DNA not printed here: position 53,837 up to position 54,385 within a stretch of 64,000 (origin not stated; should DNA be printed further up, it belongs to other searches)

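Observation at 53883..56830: XRE-type HTH domain encoded in frame upstream of an ADOP permease, with a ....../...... operator cluster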

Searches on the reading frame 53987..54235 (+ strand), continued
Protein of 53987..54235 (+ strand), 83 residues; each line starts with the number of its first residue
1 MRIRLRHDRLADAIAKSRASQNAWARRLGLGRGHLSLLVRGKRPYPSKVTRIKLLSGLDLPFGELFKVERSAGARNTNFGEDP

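Call 53: search_solved_structures(query=A3, max_evalue=1, show_alignments=2)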
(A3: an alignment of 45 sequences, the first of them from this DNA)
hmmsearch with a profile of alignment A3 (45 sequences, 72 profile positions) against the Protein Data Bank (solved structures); distinct sequences matched with E-value up to 1: 19.
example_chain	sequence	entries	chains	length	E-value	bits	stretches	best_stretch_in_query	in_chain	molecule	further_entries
8bny_A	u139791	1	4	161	0.00022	24.1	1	10-65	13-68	Immunity repressor protein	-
3b7h_A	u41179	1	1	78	0.0005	22.9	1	8-67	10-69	Prophage Lp1 protein 11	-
8jfr_B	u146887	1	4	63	0.0034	20.2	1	11-44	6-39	AcrIIA15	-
8tac_A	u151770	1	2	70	0.0035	20.2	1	15-59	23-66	DBP48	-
7zvi_A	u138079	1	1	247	0.0066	19.3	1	28-63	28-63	Orf22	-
7p4a_A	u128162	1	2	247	0.0066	19.3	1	28-63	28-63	Stl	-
8jfo_B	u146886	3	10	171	0.022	17.7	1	11-44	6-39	AcrIIA15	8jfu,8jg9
2a6c_A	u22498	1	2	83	0.022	17.6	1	9-44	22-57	Helix-turn-helix motif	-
2o38_A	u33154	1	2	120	0.041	16.8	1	9-61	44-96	Hypothetical protein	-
8dtq_A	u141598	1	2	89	0.078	15.9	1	21-63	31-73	Helix-turn-helix domain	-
9k3w_A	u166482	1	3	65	0.15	15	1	11-69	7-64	Transcriptional regulator, PbsX family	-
4ich_A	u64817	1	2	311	0.25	14.3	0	9-47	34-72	Transcriptional regulator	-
28tn_A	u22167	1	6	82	0.42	13.5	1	10-66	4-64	lambda repressor-like protein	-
2b5a_A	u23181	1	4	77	0.44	13.5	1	9-67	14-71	C.BclI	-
8co2_A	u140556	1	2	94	0.7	12.8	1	23-44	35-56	Putative antirepressor protein Cro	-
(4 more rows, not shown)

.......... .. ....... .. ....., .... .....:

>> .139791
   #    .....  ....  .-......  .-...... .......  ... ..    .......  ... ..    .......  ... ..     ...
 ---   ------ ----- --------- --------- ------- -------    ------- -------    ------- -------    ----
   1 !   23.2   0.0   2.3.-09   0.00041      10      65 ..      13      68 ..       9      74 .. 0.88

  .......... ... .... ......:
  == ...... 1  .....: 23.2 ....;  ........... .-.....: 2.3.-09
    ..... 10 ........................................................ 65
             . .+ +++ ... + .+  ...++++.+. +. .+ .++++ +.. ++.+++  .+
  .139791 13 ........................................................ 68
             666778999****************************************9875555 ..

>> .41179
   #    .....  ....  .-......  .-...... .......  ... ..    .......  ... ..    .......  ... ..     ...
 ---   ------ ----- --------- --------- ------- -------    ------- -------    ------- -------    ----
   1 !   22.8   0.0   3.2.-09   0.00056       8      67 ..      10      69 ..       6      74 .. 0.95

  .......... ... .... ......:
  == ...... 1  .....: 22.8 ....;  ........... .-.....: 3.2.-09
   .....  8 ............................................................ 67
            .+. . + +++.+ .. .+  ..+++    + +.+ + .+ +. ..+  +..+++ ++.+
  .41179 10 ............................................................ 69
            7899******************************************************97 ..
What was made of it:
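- On XRE / Cro-C1 helix-turn-helix superfamily: The profile against PDB sequences reaches E=2e-4 (call 53).
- Checked: A family profile matches solved XRE/phage-repressor HTHs (8bny_A at 2e-4, 3b7h_A at 5e-4; call 53).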

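Call 60: predict_structure(alignment_id=A5)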
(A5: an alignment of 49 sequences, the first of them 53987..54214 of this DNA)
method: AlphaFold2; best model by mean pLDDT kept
length: 76 residues; sequences in the alignment: 49
mean_pLDDT: 90.7   pTM: 0.75
mean pLDDT of the five models: 90.7, 90.2, 90.1, 89.0, 88.9
residues with pLDDT >= 90: 66; 70-90: 4; 50-70: 4; < 50: 2
segments of 3 or more residues with pLDDT < 50: none
pLDDT, mean of each block of 10 residues (from residue 1): 93 91 95 96 95 94 93 54
secondary structure, 60 per line:
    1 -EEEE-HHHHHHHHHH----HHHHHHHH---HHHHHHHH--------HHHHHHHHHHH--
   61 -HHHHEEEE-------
elements in order: E2-5 H7-16 H21-28 H32-39 H48-58 H62-65 E66-69
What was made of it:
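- On XRE / Cro-C1 helix-turn-helix superfamily: AF2 gives pLDDT 90.7 with helices at 7-16, 21-28, 32-39, 48-58 and 62-65 (call 60).
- Checked: AlphaFold gives pLDDT 90.7 with five helices (call 60).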

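Call 62: find_encoding_contigs(protein=P0121, flank=1500, max_places=3)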
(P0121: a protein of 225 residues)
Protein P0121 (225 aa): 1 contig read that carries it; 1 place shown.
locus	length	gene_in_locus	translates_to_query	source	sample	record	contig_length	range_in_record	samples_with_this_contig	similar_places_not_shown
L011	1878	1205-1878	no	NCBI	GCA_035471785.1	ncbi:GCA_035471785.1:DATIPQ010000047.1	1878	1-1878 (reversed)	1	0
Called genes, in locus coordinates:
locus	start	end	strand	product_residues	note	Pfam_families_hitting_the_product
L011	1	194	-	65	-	?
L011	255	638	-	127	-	-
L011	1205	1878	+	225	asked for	?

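Call 63: find_encoding_contigs(protein=P0128, flank=1500, max_places=3)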
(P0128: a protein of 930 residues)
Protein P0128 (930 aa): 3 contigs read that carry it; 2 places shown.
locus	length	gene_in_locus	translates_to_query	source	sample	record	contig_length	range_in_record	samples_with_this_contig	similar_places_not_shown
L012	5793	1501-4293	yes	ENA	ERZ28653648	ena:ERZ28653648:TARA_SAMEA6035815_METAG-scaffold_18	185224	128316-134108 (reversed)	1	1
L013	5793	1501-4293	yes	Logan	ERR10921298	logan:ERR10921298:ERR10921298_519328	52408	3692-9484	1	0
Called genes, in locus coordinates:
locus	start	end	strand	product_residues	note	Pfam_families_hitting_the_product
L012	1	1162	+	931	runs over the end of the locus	PF12704:MacB_PCD, PF02687:FtsX, PF12704:MacB_PCD, PF02687:FtsX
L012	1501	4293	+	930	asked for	PF12704:MacB_PCD, PF02687:FtsX, PF12704:MacB_PCD, PF02687:FtsX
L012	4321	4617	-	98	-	-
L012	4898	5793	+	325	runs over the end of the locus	PF05448:AXE1 (weak), PF02129:Peptidase_S15, PF01738:DLH (weak), PF12146:Hydrolase_4 (weak), PF00326:Peptidase_S9, PF08840:BAAT_C (faint)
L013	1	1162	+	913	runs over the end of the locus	PF12704:MacB_PCD, PF02687:FtsX, PF12704:MacB_PCD, PF02687:FtsX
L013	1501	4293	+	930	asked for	PF12704:MacB_PCD, PF02687:FtsX, PF12704:MacB_PCD, PF02687:FtsX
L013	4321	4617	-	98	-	-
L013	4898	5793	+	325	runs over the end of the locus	PF05448:AXE1 (weak), PF02129:Peptidase_S15, PF01738:DLH (weak), PF12146:Hydrolase_4 (weak), PF00326:Peptidase_S9, PF08840:BAAT_C (faint)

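Call 65: fold_search(model_id=the predicted structure, library=pdb)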
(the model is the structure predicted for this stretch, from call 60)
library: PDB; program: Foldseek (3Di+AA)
matches with E <= 10: 606; with E <= 0.001: 0
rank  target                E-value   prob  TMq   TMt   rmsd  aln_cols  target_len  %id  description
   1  1y7y_B                4.0e-03  1.00  0.67  0.76   1.4        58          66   31  High-resolution crystal structure of the restriction-modification controller protein C.AhdI from Aeromonas hydrophila (released 2005-02-22)
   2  3qq6_B                5.9e-03  1.00  0.66  0.72   1.3        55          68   22  The N-terminal DNA binding domain of SinR from Bacillus subtilis (released 2011-06-15)
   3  2b5a_B                8.6e-03  1.00  0.65  0.66   1.5        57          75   28  C.BclI, Control Element of the BclI Restriction-Modification System (released 2006-01-03)
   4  8rc5_2A               9.2e-03  1.00  0.71  0.27   2.4        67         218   19  Complex between the RecA-like Sak4 SSAP and the SaPI2 Stl master regulator (released 2025-03-05)
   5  3zkc_A                1.1e-02  1.00  0.69  0.84   1.3        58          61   21  Crystal structure of the master regulator for biofilm formation SinR in complex with DNA. (released 2013-03-06)
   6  2b5a_A                1.1e-02  1.00  0.64  0.64   1.6        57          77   28  C.BclI, Control Element of the BclI Restriction-Modification System (released 2006-01-03)
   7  2xiu_B                1.1e-02  1.00  0.68  0.77   2.2        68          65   19  High resolution structure of MTSL-tagged CylR2. (released 2011-02-09)
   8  1y7y_A                1.2e-02  1.00  0.66  0.72   1.5        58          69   31  High-resolution crystal structure of the restriction-modification controller protein C.AhdI from Aeromonas hydrophila (released 2005-02-22)
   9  2b5a_C                1.2e-02  1.00  0.65  0.65   1.5        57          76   28  C.BclI, Control Element of the BclI Restriction-Modification System (released 2006-01-03)
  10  3tyr_A                1.4e-02  1.00  0.64  0.65   2.9        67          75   15  Crystal structure of transcriptional regulator VanUg, Form I (released 2011-10-12)
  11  8q86_G                1.4e-02  1.00  0.71  0.29   2.4        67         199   19  Trimer of the dimeric SaPI2 Stl transcriptional regulator (released 2025-03-05)
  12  3zkc_B                1.7e-02  1.00  0.68  0.80   1.3        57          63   21  Crystal structure of the master regulator for biofilm formation SinR in complex with DNA. (released 2013-03-06)
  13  8q86_C                1.7e-02  1.00  0.71  0.35   2.4        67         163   19  Trimer of the dimeric SaPI2 Stl transcriptional regulator (released 2025-03-05)
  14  6jq1_B                1.9e-02  1.00  0.67  0.42   3.8        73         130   25  Crystal Structure of DdrO from Deinococcus geothermalis (released 2019-08-28)
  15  8q86_H                2.1e-02  1.00  0.70  0.33   2.4        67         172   19  Trimer of the dimeric SaPI2 Stl transcriptional regulator (released 2025-03-05)
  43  3jxb_D                6.7e-02  1.00  0.64  0.74   1.4        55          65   18  Crystal structure of the P22 c2 repressor protein in complex with synthetic operator 9C (released 2010-01-19)
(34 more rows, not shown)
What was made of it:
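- On XRE / Cro-C1 helix-turn-helix superfamily: Foldseek gives prob 1.0 to C.AhdI, SinR, C.BclI, CylR2, DdrO, lambda cI and P22 c2 (call 65).
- Closest known: Restriction-modification controller. Same: They are the closest solved folds to the HTH (rmsd 1.4-1.5 A, 28-31% identity; call 65).
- Checked: Foldseek top hits are C.AhdI, SinR, C.BclI, Stl, CylR2, DdrO, lambda cI and P22 c2, with prob 1.0 and rmsd 1.3-1.5 A (call 65).
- HTH fold: profile against PDB (call 53); AF2 pLDDT 90.7 (call 60); Foldseek hits to XRE DNA-binding domains with prob 1.0 (call 65). Nearly all of the top sequence and structure matches are DNA-binding repressors (calls 53, 65).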

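Call 66: find_encoding_contigs(protein=P0127, flank=1200, max_places=3)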
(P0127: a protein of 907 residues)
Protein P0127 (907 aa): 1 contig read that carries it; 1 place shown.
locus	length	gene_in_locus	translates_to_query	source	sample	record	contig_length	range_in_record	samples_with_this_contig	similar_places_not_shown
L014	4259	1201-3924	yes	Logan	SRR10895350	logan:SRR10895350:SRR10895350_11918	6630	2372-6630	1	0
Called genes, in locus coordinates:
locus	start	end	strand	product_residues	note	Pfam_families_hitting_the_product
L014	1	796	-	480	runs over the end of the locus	PF07969:Amidohydro_3 (faint), PF01979:Amidohydro_1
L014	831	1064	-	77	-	-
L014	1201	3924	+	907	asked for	PF12704:MacB_PCD, PF02687:FtsX, PF12704:MacB_PCD, PF02687:FtsX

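Call 67: find_encoding_contigs(protein=P0164, flank=1200, max_places=3)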
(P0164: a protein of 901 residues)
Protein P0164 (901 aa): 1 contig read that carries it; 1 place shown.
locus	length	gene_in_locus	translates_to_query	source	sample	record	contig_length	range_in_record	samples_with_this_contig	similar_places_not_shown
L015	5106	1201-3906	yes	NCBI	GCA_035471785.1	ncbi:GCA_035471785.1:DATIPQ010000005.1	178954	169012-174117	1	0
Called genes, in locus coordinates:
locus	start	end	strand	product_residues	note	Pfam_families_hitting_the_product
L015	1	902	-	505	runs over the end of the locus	PF12679:ABC2_membrane_2, PF12698:ABC2_membrane_3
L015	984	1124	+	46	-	-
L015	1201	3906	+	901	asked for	PF12704:MacB_PCD, PF02687:FtsX, PF12704:MacB_PCD, PF02687:FtsX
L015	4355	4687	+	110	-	PF04993:TfoX_N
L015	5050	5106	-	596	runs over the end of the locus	PF03372:Exo_endo_phos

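Call 88: search_protein_families(library=phrogs, proteins=[window:53987-54214:+, P0288, P0154], max_evalue=0.01)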
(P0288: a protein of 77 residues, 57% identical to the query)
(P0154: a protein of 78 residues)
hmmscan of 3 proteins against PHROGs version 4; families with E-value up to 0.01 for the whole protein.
window:53987-54214:+ (76 aa): 3 families
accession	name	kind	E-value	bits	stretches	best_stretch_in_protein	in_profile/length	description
phrog_3642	-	DNA, RNA and nucleotide metabolism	0.00083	20.2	1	1-70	3-73/79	HTH DNA binding protein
phrog_2119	-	unknown function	0.0048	18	1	10-52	20-58/119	-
phrog_638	-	transcription regulation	0.0064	17.4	1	15-59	14-57/145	transcriptional regulator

P0288 (77 aa): 0 families

P0154 (78 aa): 7 families
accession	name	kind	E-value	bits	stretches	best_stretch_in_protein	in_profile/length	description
phrog_3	-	transcription regulation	0.00012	23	1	8-73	91-155/430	transcriptional repressor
phrog_925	-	DNA, RNA and nucleotide metabolism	0.0011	19.7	1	11-43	10-42/67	HTH DNA binding protein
phrog_7241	-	transcription regulation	0.0014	19.7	1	17-66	73-121/122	transcriptional regulator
phrog_2439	-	transcription regulation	0.0015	18.5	1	2-59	4-60/367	transcriptional regulator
phrog_2328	-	transcription regulation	0.0016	19.2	1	8-73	18-82/128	transcriptional repressor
phrog_2967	-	transcription regulation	0.004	17.7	1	4-73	9-77/225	transcriptional regulator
phrog_8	-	transcription regulation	0.0041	17.6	1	9-73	165-223/346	transcriptional regulator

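Call 89: search_dna_similar(query=window:53987-54202:+, collection=plasmids, mode=protein, max_evalue=0.001, max_rows=10)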
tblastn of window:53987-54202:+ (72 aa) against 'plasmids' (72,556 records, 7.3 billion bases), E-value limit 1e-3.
No match.
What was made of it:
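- Tried and rejected: PHROGs gave only weak generic HTH hits, and the plasmid collection gave none (calls 88, 89).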

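Call 99: list_cluster_members(proteins=[P0261, P0003, P0164, P0121])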
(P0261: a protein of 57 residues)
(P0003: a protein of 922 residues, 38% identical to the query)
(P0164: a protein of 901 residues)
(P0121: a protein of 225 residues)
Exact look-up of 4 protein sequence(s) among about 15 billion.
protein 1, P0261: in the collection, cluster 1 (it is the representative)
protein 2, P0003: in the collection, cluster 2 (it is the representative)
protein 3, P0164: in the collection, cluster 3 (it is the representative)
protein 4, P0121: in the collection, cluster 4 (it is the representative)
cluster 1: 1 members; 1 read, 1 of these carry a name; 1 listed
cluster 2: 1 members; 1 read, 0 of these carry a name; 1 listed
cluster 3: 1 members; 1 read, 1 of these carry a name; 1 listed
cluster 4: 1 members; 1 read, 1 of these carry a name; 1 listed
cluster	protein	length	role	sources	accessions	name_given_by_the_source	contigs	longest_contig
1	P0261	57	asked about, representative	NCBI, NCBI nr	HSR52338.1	MAG TPA: hypothetical protein VLV83_16045 [Acidobacteriota bacterium] | hypothetical protein [Acidobacteriota bacterium]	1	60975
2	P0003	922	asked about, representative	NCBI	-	-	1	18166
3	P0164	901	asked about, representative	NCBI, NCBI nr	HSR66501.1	MAG TPA: ADOP family duplicated permease [Acidobacteriota bacterium] | ADOP family duplicated permease [Acidobacteriota bacterium]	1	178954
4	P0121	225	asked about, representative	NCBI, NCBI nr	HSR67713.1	MAG TPA: hypothetical protein VLU25_07210, partial [Acidobacteriota bacterium] | hypothetical protein [Acidobacteriota bacterium]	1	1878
